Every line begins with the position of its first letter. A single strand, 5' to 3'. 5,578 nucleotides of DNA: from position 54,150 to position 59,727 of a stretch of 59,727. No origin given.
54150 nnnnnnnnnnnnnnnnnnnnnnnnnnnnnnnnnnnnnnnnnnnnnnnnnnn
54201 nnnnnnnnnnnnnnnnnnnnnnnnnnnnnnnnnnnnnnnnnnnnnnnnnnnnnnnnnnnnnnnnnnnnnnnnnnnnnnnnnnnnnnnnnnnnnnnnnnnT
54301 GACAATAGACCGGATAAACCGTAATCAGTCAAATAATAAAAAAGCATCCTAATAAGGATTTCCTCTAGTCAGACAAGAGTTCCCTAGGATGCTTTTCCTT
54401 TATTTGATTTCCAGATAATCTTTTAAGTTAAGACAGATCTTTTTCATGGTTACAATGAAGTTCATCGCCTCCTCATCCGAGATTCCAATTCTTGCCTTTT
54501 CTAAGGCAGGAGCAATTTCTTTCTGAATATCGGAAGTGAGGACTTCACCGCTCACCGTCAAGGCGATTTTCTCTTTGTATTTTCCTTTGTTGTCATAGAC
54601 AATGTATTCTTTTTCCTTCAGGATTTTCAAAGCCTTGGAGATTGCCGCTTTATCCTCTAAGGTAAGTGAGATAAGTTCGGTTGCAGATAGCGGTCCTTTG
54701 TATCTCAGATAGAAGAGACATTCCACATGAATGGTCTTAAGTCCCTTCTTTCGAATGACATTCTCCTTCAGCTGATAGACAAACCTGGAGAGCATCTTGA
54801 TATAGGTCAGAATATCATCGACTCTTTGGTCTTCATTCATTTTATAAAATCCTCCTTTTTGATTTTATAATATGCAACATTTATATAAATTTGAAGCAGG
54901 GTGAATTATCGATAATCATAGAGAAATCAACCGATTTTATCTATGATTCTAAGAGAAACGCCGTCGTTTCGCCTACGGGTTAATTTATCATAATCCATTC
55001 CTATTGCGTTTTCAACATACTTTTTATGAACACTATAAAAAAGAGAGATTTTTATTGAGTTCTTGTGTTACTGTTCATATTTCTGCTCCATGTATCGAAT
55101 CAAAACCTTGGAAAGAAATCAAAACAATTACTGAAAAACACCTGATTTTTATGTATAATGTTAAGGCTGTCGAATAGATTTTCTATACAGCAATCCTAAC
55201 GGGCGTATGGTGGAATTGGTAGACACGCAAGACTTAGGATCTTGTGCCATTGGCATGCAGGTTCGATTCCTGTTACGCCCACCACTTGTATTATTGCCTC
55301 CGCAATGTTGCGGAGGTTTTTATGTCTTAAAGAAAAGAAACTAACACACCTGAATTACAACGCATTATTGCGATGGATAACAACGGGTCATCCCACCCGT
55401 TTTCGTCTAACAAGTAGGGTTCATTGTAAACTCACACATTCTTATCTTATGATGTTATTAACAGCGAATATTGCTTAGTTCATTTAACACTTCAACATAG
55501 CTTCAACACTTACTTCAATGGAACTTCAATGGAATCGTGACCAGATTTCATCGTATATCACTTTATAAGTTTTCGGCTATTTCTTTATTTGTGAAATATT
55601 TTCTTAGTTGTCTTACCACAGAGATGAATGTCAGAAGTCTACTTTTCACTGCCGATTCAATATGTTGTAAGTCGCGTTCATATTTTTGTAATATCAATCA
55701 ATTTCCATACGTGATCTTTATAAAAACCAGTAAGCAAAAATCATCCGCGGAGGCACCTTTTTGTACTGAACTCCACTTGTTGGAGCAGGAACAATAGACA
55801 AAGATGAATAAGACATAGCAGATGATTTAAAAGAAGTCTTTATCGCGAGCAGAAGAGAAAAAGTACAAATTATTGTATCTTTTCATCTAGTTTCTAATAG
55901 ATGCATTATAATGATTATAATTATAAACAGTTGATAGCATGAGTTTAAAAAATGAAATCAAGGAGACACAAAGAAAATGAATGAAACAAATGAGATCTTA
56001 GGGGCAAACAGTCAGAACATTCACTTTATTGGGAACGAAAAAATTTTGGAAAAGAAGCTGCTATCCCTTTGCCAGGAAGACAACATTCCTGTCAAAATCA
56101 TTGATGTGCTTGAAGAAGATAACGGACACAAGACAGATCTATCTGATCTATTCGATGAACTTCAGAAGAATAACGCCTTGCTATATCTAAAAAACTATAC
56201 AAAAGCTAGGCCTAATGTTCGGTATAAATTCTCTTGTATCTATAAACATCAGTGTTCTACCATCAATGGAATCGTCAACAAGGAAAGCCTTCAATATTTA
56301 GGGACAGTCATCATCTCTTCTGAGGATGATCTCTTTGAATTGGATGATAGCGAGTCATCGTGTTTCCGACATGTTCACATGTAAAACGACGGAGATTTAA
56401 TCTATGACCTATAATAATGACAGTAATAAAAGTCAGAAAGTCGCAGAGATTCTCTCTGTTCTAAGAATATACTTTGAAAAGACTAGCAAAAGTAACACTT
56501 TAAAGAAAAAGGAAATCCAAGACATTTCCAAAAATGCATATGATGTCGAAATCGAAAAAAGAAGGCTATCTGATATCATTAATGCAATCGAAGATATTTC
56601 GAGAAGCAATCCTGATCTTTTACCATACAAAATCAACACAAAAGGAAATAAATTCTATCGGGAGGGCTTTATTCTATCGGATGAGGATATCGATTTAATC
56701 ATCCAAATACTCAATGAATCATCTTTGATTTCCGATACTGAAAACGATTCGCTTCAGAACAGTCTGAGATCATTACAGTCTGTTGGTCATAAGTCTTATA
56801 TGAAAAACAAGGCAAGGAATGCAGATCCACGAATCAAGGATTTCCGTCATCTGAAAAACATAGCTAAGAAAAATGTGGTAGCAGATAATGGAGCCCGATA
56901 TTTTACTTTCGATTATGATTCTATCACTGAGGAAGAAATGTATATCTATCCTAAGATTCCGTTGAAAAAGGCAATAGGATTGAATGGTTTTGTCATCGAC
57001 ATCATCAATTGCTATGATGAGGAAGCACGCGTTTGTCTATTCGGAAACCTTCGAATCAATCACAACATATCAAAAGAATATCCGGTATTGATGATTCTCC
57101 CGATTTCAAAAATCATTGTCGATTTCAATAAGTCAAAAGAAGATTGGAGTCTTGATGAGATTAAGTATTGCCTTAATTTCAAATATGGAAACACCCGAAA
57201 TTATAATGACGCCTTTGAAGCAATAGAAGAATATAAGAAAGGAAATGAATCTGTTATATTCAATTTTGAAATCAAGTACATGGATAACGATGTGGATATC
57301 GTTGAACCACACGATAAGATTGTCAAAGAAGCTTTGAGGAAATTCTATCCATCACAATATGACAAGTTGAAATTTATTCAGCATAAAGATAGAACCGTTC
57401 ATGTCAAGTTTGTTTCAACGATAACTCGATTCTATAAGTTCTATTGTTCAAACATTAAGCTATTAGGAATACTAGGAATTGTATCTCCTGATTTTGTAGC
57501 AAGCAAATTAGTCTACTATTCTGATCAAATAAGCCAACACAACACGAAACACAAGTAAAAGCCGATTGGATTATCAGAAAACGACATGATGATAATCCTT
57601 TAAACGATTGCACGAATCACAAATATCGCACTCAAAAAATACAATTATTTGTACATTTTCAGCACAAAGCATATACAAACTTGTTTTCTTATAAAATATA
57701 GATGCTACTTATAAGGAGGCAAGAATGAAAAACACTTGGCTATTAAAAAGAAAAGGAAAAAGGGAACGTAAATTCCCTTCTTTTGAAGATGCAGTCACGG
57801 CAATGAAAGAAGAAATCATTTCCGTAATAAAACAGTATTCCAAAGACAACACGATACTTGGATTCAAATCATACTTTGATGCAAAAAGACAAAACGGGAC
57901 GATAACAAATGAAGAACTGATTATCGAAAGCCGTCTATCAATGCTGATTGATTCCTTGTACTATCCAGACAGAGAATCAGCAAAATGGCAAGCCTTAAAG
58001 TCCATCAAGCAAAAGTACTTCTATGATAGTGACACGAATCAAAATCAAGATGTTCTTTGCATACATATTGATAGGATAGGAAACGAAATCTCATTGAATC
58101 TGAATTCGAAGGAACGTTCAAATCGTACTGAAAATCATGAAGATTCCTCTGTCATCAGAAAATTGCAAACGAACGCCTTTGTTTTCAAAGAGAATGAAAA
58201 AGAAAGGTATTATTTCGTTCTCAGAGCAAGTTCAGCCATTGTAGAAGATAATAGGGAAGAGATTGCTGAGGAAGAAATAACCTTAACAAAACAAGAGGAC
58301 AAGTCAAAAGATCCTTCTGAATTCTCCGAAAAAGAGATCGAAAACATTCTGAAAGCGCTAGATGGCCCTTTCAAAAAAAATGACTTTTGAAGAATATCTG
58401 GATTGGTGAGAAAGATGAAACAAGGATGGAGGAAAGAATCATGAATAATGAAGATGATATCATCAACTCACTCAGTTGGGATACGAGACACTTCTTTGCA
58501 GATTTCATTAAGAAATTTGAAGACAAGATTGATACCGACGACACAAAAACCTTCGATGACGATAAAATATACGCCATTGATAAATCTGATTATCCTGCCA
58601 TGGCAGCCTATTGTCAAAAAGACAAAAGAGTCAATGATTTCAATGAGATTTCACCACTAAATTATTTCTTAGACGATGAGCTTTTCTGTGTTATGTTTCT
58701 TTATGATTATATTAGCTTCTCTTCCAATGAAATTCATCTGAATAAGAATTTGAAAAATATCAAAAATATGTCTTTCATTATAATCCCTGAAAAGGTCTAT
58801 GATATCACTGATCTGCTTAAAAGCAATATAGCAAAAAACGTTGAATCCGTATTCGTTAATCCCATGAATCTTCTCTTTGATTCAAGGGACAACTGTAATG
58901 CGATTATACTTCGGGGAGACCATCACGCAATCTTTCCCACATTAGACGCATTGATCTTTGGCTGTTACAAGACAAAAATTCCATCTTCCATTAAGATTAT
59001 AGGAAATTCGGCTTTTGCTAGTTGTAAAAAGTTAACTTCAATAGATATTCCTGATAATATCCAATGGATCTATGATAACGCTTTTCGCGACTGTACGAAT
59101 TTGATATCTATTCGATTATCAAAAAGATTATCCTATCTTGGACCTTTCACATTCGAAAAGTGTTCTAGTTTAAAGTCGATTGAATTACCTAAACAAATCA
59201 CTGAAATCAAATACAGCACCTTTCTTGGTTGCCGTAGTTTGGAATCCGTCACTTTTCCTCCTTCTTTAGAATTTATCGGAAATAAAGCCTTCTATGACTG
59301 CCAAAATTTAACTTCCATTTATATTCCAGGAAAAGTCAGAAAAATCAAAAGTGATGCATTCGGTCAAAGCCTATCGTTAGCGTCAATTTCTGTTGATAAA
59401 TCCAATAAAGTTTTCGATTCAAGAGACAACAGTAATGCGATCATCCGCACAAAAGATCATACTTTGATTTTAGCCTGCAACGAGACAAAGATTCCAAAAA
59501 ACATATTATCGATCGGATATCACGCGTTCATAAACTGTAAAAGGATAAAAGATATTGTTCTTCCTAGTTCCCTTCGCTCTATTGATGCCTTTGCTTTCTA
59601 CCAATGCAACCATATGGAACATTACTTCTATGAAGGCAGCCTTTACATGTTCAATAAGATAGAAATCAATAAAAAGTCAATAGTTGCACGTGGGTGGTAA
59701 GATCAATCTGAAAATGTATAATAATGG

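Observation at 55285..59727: AT-rich accessory segment abutting tRNA-Leu(UAG): best candidate for an undescribed (possibly defence-type) system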

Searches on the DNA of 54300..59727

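Call 63: search_rna_families(source=window, start=54300, end=59727, threshold=evalue, max_evalue=1)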
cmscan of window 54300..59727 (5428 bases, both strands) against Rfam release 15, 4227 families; matches with E-value up to 1: 2.
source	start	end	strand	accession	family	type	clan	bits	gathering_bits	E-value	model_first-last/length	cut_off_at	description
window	55201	55281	+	RF00005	tRNA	Gene; tRNA;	CL00001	60.2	29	1.3e-11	1-71/71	no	tRNA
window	54838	54889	-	RF02934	caiA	Gene; sRNA;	-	24.5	55.5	0.81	1-78/78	no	caiA RNA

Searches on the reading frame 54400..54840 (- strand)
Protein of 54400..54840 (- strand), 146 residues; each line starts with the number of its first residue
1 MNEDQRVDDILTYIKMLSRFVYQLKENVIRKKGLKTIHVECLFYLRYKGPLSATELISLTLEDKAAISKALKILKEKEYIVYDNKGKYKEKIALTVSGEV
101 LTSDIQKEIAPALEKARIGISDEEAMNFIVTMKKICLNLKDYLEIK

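Call 4: search_protein_families(library=pfam, proteins=[window:54400-54837:-], max_evalue=1)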
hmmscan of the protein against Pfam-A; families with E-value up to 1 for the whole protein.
window:54400-54837:- (145 aa): 6 families
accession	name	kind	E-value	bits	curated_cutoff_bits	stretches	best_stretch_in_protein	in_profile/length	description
PF12802.13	MarR_2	-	2.8e-05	24.6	27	1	32-80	2-51/61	MarR family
PF16344.10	FecR_C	-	0.0019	18.7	24.4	0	2-28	42-68/70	FecR, C-terminal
PF01047.28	MarR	-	0.0037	17.6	24.6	1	38-79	6-47/59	MarR family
PF13463.12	HTH_27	-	0.037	14.7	22.2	1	33-85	1-52/68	Winged helix DNA-binding domain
PF01978.25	TrmB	-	0.041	14.2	25.6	1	30-86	3-58/68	Sugar-specific transcriptional regulator TrmB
PF17726.7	DpnI_C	-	0.071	13.7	23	1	63-88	44-69/70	Dam-replacing HTH domain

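Call 76: find_encoding_contigs(protein=window:54400-54840:-, flank=8000, max_places=10)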
Protein window:54400-54840:- (146 aa): 2 contigs read that carry it; 2 places shown.
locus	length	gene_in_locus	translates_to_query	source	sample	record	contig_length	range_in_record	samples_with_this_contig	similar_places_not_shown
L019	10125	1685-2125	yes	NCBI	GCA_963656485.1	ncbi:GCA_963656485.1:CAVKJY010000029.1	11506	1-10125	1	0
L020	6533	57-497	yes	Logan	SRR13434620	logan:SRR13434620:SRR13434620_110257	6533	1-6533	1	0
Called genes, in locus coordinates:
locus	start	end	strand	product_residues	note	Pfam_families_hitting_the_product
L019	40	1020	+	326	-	PF02661:Fic, PF21247:Fic-like_C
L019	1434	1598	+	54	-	-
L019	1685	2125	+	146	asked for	PF12802:MarR_2 (faint)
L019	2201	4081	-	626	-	PF14262:Cthe_2159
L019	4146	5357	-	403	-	PF00512:HisKA, PF02518:HATPase_c, PF14501:HATPase_c_5 (weak)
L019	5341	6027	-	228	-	PF00072:Response_reg, PF21714:KaiA_N (weak), PF00486:Trans_reg_C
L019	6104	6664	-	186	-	PF00440:TetR_N, PF14278:TetR_C_8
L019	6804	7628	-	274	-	PF00132:Hexapep (faint)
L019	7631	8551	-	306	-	PF00291:PALP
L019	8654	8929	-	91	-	PF20563:DUF6773 (weak)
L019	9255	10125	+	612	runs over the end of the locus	-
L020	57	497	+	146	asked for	PF12802:MarR_2 (faint)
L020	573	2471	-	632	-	PF14262:Cthe_2159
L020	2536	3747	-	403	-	PF00512:HisKA, PF02518:HATPase_c, PF14501:HATPase_c_5 (weak)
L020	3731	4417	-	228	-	PF00072:Response_reg, PF21714:KaiA_N (weak), PF00486:Trans_reg_C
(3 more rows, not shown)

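Call 94: search_protein_families(library=pfam, proteins=[L019:40-1017:+], max_evalue=0.01)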
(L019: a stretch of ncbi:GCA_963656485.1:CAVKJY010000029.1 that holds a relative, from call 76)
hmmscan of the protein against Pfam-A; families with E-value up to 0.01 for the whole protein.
L019:40-1017:+ (326 aa): 2 families
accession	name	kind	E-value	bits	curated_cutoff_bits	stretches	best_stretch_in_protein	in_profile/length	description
PF02661.23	Fic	-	1.7e-21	77.3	24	1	99-196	3-93/93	Fic/DOC family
PF21247.3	Fic-like_C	-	3.7e-21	75.2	27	1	264-324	2-61/64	Filamentation induced by cAMP protein Fic-like, C-terminal domain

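Call 95: search_protein_families(library=padloc, proteins=[L019:40-1017:+], max_evalue=0.01)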
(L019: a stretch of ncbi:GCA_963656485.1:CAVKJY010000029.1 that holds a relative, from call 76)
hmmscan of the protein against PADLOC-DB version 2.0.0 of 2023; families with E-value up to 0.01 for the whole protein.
L019:40-1017:+ (326 aa): 9 families
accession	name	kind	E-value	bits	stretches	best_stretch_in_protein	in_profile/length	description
PDLC03963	SoFic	-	9.7e-40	135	1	7-309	19-337/361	-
PDLC04839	PDC-S04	-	4.7e-16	57.1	1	96-235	57-194/205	-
PDLC04966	PDC-S24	-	7.3e-16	56.1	1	99-225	233-367/497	-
PDLC04836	PDC-S04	-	9.4e-16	55.7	1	50-245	33-229/244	-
PDLC04840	PDC-S04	-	2.3e-13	48.4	1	48-192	17-170/227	-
PDLC04837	PDC-S04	-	4.6e-13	47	1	48-242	31-223/234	-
PDLC04838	PDC-S04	-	3.5e-08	31.5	1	76-201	36-167/209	-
PDLC04842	PDC-S04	-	8.2e-06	23.7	1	173-198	107-132/202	-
PDLC04841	PDC-S04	-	2.1e-05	22.3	1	173-229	205-256/292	-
